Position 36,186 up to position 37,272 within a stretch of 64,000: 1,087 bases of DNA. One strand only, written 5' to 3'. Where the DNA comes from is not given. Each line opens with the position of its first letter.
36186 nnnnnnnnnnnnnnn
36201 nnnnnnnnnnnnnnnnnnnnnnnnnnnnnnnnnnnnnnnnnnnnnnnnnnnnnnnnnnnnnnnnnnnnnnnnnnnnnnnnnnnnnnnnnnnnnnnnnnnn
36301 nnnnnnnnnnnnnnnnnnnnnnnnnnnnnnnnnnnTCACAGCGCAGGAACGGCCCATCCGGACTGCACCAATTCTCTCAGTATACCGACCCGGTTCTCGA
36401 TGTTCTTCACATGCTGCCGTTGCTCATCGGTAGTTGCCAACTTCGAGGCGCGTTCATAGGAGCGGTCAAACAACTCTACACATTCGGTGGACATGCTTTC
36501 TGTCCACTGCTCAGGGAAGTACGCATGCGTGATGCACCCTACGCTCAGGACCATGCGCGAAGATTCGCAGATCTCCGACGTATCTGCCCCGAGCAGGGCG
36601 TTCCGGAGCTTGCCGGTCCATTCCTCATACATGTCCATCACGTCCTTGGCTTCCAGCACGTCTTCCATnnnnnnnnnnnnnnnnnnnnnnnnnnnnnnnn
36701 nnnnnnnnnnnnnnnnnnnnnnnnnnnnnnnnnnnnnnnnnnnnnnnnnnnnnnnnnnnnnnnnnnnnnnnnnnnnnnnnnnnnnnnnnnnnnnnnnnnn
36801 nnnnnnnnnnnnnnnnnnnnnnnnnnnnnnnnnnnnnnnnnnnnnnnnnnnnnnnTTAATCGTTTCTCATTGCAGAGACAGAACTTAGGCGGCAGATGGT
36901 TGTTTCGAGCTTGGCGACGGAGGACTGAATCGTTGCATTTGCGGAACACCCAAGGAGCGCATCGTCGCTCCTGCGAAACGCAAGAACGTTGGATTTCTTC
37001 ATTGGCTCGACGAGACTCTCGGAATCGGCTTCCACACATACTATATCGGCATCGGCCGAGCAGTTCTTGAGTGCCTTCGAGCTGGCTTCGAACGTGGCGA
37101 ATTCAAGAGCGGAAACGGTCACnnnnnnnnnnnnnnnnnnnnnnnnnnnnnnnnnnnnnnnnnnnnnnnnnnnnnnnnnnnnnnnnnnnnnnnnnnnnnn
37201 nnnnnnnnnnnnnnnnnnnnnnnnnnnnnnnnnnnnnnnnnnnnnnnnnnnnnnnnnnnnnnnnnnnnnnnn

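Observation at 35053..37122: Low-GC four-gene cassette of unrecognised proteins fused to the end of the ribosomal-protein super-operon, between rplQ and tRNA-Val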

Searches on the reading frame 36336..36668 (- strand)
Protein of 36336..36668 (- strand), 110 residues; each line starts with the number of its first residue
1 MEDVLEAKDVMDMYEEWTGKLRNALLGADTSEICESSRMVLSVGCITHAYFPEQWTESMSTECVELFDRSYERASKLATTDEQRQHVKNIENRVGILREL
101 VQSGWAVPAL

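Call 7: search_protein_families(library=pfam, proteins=[window:36339-36668:-], max_evalue=1)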
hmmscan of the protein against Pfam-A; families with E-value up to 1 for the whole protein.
window:36339-36668:- (110 aa): 3 families
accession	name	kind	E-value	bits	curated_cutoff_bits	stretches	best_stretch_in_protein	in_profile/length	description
PF19883.4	DUF6356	-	0.074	13.6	24.4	1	40-69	31-60/64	Family of unknown function (DUF6356)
PF03260.19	Lipoprotein_11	-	0.13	12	25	1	46-84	65-104/231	Lepidopteran low molecular weight (30 kD) lipoprotein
PF04174.18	CP_ATPgrasp_1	-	0.22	10.9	23.1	1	13-94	121-203/332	A circularly permuted ATPgrasp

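Call 8: search_protein_families(library=padloc, proteins=[window:36339-36668:-], max_evalue=1)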
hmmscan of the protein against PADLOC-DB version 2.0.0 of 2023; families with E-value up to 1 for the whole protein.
window:36339-36668:- (110 aa): 0 families

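Call 9: search_protein_families(library=phrogs, proteins=[window:36339-36668:-], max_evalue=1)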
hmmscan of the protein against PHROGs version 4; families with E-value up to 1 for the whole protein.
window:36339-36668:- (110 aa): 2 families
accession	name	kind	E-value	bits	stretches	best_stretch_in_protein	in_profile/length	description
phrog_36414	-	unknown function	0.12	13.5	0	64-90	22-48/76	-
phrog_30825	-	unknown function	0.3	12.3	1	73-102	12-39/72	-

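Call 10: search_protein_families(library=ncbifam, proteins=[window:36339-36668:-], max_evalue=1)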
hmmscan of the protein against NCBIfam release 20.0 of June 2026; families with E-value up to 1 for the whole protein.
window:36339-36668:- (110 aa): 0 families

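Call 12: find_encoding_contigs(protein=window:36336-36668:-, flank=10000, max_places=6)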
Protein window:36336-36668:- (110 aa): 6 contigs read that carry it; 3 places shown.
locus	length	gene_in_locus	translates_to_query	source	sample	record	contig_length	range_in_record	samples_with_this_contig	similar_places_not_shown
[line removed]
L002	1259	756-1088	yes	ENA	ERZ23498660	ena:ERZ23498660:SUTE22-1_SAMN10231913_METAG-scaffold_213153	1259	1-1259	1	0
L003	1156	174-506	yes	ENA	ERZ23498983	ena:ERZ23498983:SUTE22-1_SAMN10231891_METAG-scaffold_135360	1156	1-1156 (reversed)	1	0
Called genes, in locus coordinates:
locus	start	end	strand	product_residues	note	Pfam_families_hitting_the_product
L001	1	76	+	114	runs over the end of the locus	PF17136:ribosomal_L24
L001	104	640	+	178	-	PF00281:Ribosomal_L5, PF00673:Ribosomal_L5_C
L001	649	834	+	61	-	PF00253:Ribosomal_S14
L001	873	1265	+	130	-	PF00410:Ribosomal_S8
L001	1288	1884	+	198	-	PF00347:Ribosomal_L6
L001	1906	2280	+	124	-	PF00861:Ribosomal_L18p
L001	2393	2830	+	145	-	PF00333:Ribosomal_S5, PF03719:Ribosomal_S5_C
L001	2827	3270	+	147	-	PF00828:Ribosomal_L27A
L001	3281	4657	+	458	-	PF00344:SecY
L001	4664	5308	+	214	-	PF00406:ADK, PF13207:AAA_17, PF13671:AAA_33 (weak), PF05191:ADK_lid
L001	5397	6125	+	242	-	PF00557:Peptidase_M24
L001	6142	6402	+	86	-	PF01176:eIF-1a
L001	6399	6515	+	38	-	PF00444:Ribosomal_L36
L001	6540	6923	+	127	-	PF00416:Ribosomal_S13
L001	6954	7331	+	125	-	PF00411:Ribosomal_S11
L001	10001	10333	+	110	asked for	-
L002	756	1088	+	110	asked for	-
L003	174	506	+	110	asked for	-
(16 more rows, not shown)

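Call 49: find_related_loci(query=window:36339-36668:-, collection=viral_contigs, flank=5000)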
Query window:36339-36668:- (110 aa) in viral_contigs; peptide patterns used: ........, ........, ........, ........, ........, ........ (x = any residue, [..] = any of these).
7 stretches matched a pattern, but none encodes a relative of the query by tblastn (E <= 1e-3).

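Call 56: predict_structure(protein=window:36339-36668:-)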
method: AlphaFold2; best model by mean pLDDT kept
length: 110 residues; sequences in the alignment: 1
mean_pLDDT: 84.5   pTM: 0.73
mean pLDDT of the five models: 84.5, 81.0, 69.2, 55.8, 55.5
residues with pLDDT >= 90: 39; 70-90: 61; 50-70: 7; < 50: 3
segments of 3 or more residues with pLDDT < 50: 108-110
pLDDT, mean of each block of 10 residues (from residue 1): 78 93 90 90 85 86 89 90 88 81 59
secondary structure, 60 per line:
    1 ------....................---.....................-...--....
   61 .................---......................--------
elements in order: H7-26 H30-50 H57-77 H81-102

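Call 69: search_solved_structures(query=window:36339-36668:-, max_evalue=10)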
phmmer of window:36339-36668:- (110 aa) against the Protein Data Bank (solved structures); distinct sequences matched with E-value up to 10: 16.
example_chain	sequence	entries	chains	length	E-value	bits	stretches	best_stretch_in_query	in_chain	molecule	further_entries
6q56_A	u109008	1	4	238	0.17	15.4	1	48-104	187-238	tRNA (adenine(22)-N(1))-methyltransferase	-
1zba_4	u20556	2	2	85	0.36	14.4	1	37-93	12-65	Coat protein VP4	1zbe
5aca_4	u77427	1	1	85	0.37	14.3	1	31-95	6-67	VP4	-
2wzr_4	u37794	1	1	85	0.39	14.3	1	37-104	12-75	POLYPROTEIN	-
9mpz_D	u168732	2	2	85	0.78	13.3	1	37-94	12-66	Capsid protein VP4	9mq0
23it_4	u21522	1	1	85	0.84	13.2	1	37-93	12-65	VP4 of capsid protein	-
5ned_D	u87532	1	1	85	0.87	13.1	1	37-93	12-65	O PanAsia VP4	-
7fej_4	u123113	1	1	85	0.92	13.1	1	37-93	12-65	Capsid protein VP0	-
7d3r_4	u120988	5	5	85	0.92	13.1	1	37-93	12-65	A/WH/CHA/09 VP4 | Capsid protein VP0 | VP4 of capsid protein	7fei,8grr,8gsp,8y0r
23iu_4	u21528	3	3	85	1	13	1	37-93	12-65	VP4 of capsid protein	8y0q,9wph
1fmd_4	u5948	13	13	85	1.2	12.7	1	37-93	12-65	FOOT-AND-MOUTH DISEASE VIRUS (SUBUNIT VP4) | FOOT AND MOUTH DISEASE VIRUS | Capsid protein VP4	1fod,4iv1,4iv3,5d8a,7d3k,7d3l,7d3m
2rfo_A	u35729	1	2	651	1.3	12.6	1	30-92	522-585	Nucleoporin NIC96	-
5ne4_4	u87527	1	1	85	1.3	12.6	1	37-93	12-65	O PanAsia VP4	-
2qx5_A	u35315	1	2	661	1.3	12.6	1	30-92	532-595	Nucleoporin NIC96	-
6x07_A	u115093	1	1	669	1.4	12.5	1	30-92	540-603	Nucleoporin NIC96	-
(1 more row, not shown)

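Call 78: fold_search(model_id=the predicted structure, library=viral)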
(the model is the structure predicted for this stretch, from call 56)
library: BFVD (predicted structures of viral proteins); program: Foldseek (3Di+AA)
matches with E <= 10: 524; with E <= 0.001: 0
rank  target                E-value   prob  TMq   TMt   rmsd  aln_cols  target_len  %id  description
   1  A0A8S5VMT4            2.7e-01  0.95  0.55  0.56   7.2       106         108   15  Uncharacterized protein [Ackermannviridae sp.]
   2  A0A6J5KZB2            2.7e-01  0.60  0.39  0.32  10.7       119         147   13  Uncharacterized protein [uncultured Caudovirales phage]
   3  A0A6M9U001            4.3e-01  0.90  0.53  0.34   6.3       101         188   13  Uncharacterized protein [Drosophila-associated filamentous virus]
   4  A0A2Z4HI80            4.8e-01  0.96  0.48  0.64   2.3        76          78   13  Uncharacterized protein [Hyposidra talaca nucleopolyhedrovirus]
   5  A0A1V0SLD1            4.8e-01  0.85  0.52  0.25   4.3       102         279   12  Uncharacterized protein [Klosneuvirus KNV1]
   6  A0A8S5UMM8            5.1e-01  0.72  0.43  0.45   6.4        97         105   10  Uncharacterized protein [Myoviridae sp. ctCo31]
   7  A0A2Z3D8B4            5.7e-01  0.33  0.38  0.07   8.5       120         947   13  Capsid protein 1 [Bovine parvovirus 3]
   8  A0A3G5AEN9            5.7e-01  0.20  0.31  0.24  18.4       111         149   10  Uncharacterized protein [Satyrvirus sp.]
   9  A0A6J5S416            6.0e-01  0.60  0.40  0.22   8.1       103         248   14  Essential recombination function protein [uncultured Caudovirales phage]
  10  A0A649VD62            6.3e-01  0.57  0.39  0.44   7.2        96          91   14  Uncharacterized protein [Mycobacterium phage Indlulamithi]
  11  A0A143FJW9            6.3e-01  0.25  0.28  0.27   9.6       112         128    9  Uncharacterized protein [Bacillus phage Vinny]
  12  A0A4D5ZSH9            7.1e-01  0.35  0.39  0.23   9.3       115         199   11  (no name in the UniProt tables at hand)
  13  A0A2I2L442            7.5e-01  0.80  0.54  0.44   5.2       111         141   13  Tetratricopeptide repeat protein [Orpheovirus IHUMI-LCC2]
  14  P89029                7.5e-01  0.51  0.45  0.25   7.8       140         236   11  OPEP-2 protein [Orgyia pseudotsugata multicapsid polyhedrosis virus]
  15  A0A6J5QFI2            7.5e-01  0.51  0.40  0.05   8.6       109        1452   14  Uncharacterized protein [uncultured Caudovirales phage]
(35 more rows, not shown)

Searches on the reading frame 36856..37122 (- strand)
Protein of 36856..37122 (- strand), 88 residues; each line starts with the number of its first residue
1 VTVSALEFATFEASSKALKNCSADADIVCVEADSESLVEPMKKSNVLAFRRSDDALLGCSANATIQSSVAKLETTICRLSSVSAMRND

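Call 7: search_protein_families(library=pfam, proteins=[window:36859-37122:-], max_evalue=1)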
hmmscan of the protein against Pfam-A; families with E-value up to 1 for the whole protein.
window:36859-37122:- (88 aa): 0 families

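Call 8: search_protein_families(library=padloc, proteins=[window:36859-37122:-], max_evalue=1)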
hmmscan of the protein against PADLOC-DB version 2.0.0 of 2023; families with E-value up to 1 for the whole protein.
window:36859-37122:- (88 aa): 0 families

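Call 9: search_protein_families(library=phrogs, proteins=[window:36859-37122:-], max_evalue=1)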
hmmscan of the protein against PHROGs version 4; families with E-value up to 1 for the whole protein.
window:36859-37122:- (88 aa): 0 families

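Call 10: search_protein_families(library=ncbifam, proteins=[window:36859-37122:-], max_evalue=1)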
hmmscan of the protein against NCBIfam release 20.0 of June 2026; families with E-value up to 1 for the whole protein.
window:36859-37122:- (88 aa): 1 family
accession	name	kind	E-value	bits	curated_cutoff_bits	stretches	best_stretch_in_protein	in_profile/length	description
NF011925.1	PRK15396.1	subfamily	0.72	10.1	108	1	56-88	18-54/78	major outer membrane lipoprotein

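Call 16: list_cluster_members(proteins=[window:36859-37122:-, window:36339-36668:-, window:35889-36287:-, window:35302-35880:-])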
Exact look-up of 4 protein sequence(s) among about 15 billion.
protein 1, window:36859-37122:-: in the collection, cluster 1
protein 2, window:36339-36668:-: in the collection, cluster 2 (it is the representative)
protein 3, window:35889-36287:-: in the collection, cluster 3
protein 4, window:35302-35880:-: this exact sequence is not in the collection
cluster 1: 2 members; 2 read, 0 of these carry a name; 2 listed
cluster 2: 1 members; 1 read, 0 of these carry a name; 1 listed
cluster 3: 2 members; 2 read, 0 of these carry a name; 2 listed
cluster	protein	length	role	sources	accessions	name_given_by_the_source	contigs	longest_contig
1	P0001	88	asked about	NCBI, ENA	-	-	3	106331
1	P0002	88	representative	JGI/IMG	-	-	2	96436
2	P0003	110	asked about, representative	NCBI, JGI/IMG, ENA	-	-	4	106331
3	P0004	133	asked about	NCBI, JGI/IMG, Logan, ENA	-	-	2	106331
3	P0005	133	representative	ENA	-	-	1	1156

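Call 18: find_encoding_contigs(protein=window:36856-37122:-, flank=10000, max_places=10)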
Protein window:36856-37122:- (88 aa): 3 contigs read that carry it; 1 place shown.
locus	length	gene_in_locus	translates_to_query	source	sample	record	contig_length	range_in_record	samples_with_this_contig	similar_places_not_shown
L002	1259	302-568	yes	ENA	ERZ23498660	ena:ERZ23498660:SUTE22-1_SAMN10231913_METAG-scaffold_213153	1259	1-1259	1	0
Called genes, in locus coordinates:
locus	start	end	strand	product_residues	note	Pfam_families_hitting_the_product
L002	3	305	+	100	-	?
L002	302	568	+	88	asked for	-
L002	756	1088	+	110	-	-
